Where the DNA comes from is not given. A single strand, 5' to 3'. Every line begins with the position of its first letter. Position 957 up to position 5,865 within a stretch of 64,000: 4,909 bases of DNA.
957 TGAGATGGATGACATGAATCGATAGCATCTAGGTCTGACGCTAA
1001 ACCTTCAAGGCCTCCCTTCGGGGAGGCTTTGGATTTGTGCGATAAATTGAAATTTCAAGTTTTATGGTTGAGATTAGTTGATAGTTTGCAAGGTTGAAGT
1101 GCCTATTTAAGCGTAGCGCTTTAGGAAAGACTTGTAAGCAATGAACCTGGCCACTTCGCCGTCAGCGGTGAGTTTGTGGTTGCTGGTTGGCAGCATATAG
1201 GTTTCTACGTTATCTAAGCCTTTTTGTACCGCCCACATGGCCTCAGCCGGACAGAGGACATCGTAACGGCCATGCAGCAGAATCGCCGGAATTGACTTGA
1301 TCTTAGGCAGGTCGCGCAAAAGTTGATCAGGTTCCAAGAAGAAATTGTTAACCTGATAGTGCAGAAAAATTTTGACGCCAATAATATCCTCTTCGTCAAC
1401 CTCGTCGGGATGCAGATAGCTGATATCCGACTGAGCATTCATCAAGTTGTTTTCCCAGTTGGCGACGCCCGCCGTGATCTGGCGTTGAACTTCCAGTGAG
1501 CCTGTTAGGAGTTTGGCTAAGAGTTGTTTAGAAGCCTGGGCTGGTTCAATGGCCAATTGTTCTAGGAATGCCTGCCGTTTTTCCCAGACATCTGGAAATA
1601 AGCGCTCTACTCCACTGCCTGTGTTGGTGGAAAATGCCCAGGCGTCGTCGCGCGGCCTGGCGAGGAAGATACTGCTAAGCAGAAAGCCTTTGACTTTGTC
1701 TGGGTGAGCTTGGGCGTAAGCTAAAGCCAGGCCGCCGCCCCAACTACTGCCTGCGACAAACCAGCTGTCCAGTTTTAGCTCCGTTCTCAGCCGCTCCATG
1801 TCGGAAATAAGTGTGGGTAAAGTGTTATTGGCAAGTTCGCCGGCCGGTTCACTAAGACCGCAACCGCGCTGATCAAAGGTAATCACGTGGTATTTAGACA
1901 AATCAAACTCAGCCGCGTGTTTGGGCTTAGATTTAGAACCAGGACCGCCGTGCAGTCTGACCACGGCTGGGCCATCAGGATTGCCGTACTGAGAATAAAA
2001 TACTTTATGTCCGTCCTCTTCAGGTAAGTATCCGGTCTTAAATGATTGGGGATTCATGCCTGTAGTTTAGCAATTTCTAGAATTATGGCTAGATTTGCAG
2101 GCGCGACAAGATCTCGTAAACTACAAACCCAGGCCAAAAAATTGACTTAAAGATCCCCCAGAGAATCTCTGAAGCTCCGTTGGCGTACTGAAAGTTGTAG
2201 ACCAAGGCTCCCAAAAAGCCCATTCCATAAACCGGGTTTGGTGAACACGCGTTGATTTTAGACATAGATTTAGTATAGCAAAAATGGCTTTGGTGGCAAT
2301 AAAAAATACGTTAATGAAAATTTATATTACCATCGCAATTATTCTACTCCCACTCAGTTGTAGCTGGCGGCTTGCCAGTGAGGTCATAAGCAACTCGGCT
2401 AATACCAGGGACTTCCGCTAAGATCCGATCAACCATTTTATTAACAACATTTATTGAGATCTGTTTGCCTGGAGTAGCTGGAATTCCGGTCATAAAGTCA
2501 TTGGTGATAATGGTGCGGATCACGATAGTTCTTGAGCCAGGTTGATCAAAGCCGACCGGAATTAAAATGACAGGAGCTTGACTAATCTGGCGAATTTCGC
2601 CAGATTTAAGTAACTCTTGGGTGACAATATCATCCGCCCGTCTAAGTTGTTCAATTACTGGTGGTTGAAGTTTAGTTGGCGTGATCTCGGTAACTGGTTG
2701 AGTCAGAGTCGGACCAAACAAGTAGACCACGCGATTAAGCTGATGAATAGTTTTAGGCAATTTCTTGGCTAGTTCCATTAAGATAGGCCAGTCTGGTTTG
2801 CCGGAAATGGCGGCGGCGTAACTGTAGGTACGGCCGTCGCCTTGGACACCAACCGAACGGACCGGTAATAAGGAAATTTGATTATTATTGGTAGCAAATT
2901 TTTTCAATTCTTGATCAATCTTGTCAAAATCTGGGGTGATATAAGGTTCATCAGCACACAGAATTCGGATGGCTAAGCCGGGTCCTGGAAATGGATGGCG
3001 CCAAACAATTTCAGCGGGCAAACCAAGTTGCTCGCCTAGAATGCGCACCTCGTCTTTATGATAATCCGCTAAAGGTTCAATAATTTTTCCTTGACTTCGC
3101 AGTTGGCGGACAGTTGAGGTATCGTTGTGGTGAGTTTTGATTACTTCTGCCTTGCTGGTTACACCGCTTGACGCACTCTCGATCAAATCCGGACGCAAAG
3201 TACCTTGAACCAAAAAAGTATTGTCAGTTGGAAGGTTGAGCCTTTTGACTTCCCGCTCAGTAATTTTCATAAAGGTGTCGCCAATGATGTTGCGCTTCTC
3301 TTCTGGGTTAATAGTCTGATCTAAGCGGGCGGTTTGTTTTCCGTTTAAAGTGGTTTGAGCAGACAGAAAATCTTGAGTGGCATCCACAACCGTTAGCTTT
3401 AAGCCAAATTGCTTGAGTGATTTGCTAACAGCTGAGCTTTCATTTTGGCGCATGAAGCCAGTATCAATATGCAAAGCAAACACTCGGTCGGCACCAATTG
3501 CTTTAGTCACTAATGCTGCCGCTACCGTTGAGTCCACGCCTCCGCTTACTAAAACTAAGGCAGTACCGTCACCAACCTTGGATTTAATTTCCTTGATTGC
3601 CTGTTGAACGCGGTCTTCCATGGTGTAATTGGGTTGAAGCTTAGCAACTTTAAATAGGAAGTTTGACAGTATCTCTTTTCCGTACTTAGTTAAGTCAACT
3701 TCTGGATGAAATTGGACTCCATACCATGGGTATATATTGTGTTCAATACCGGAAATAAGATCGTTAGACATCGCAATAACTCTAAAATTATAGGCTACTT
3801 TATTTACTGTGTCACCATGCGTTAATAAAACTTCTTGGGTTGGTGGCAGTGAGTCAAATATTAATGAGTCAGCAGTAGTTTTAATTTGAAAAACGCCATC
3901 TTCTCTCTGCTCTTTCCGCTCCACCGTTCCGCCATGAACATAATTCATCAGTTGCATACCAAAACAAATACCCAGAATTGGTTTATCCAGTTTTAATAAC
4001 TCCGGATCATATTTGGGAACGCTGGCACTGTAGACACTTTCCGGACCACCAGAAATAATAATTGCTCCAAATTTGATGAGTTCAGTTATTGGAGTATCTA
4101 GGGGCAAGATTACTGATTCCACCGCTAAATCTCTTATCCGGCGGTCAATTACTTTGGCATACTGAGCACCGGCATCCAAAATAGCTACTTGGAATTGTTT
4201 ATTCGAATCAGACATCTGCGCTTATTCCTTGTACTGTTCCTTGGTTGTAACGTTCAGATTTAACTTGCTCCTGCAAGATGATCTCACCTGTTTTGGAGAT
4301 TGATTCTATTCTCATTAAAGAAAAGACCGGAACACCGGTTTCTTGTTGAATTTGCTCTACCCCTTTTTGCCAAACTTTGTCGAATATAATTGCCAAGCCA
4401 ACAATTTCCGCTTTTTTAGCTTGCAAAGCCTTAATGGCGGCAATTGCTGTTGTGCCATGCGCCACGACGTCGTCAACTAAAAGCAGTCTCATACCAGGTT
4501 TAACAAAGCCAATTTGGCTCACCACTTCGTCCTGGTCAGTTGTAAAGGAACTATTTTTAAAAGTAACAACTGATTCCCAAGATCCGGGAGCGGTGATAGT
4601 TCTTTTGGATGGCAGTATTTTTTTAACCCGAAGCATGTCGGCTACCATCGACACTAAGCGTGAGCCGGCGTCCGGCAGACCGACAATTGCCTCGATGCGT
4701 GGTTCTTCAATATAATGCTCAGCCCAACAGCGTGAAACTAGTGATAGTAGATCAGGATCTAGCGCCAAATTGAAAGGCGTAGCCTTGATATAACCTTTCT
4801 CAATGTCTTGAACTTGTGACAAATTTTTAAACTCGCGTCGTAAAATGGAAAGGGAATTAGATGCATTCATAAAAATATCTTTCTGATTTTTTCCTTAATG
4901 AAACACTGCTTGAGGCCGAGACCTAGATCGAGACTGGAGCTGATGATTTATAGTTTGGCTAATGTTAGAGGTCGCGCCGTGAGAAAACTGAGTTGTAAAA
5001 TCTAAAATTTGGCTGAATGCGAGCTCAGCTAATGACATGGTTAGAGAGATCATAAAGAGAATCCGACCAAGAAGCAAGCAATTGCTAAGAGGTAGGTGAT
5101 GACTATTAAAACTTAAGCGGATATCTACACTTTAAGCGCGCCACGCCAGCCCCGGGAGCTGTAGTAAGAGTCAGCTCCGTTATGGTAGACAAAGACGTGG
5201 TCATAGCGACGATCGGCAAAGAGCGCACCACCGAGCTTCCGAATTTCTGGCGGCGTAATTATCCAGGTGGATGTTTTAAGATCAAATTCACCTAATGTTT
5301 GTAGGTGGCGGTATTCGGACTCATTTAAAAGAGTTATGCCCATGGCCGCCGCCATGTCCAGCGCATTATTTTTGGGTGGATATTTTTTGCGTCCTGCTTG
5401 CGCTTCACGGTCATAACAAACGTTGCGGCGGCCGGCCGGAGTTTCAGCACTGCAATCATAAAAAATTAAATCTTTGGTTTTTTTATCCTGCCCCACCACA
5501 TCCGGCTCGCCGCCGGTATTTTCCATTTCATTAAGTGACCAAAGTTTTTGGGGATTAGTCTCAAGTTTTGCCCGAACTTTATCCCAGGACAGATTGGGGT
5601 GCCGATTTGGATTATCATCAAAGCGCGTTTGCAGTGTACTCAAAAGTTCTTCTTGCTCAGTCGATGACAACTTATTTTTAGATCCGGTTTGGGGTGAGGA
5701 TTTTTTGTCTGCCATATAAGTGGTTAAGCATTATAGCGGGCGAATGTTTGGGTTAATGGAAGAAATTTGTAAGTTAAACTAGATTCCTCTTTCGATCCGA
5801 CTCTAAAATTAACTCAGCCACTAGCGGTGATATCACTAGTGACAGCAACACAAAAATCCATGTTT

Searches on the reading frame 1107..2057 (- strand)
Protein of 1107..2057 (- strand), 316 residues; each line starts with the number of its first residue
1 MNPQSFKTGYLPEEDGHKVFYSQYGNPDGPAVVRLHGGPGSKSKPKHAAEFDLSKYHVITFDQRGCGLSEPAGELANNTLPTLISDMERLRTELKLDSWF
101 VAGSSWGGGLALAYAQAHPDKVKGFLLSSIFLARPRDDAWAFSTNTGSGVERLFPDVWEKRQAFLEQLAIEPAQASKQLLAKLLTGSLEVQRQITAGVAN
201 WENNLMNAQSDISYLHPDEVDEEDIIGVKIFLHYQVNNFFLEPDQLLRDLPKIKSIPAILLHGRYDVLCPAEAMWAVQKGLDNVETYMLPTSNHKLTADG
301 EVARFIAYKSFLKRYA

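Call 59: search_protein_families(library=pfam, proteins=[window:1107-2057:-], max_evalue=0.001)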
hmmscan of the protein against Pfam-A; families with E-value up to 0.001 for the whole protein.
window:1107-2057:- (316 aa): 3 families
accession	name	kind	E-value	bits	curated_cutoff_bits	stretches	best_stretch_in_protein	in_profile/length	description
PF00561.26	Abhydrolase_1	-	1.6e-25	90.7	25.8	1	30-296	1-240/245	alpha/beta hydrolase fold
PF12146.15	Hydrolase_4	-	5.4e-15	55.8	27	1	32-299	7-237/239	Serine aminopeptidase, S33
PF12697.13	Abhydrolase_6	-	1e-08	36.6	26.3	1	36-183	5-147/217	Alpha/beta hydrolase family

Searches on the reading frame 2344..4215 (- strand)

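Call 8: search_protein_families(library=pfam, proteins=[window:2344-4215:-], max_evalue=0.001)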
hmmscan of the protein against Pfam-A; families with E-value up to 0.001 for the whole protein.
window:2344-4215:- (623 aa): 6 families
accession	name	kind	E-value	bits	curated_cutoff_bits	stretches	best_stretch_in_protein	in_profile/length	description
PF00117.34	GATase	-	7.7e-42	143.6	22.8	1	12-189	2-189/190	Glutamine amidotransferase class-I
PF00958.27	GMP_synt_C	-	3.7e-21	75.4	27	1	535-622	3-92/92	GMP synthase C terminal domain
PF07722.19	Peptidase_C26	-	1.9e-13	51.2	20.5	1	73-172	101-219/219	Peptidase C26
PF02540.23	NAD_synthase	-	2.2e-11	43.8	21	1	205-292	7-94/242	NAD synthase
PF06508.19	QueC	-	3.1e-07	30.5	22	1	219-281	2-62/210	Queuosine biosynthesis protein QueC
PF00764.25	Arginosuc_synth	-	0.00027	21.5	27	1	223-286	6-68/162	Arginosuccinate synthase N-terminal HUP domain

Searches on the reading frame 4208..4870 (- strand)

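Call 59: search_protein_families(library=pfam, proteins=[window:4208-4870:-], max_evalue=0.001)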
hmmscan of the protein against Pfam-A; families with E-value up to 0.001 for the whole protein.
window:4208-4870:- (220 aa): 2 families
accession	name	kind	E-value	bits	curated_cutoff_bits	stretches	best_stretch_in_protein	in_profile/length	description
PF00156.33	Pribosyltran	-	3.3e-10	39.9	26.3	1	59-165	30-126/158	Phosphoribosyl transferase domain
PF15609.12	PRTase_2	-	5.2e-05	23.3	28.8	1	52-183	42-180/188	Phosphoribosyl transferase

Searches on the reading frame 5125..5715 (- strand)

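Call 59: search_protein_families(library=pfam, proteins=[window:5125-5715:-], max_evalue=0.001)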
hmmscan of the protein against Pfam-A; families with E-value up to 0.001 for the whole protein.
window:5125-5715:- (196 aa): 1 family
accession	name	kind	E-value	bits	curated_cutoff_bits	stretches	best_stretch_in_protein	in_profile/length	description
PF14066.11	DUF4256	-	3.4e-85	284.5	27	1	24-196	1-173/173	Protein of unknown function (DUF4256)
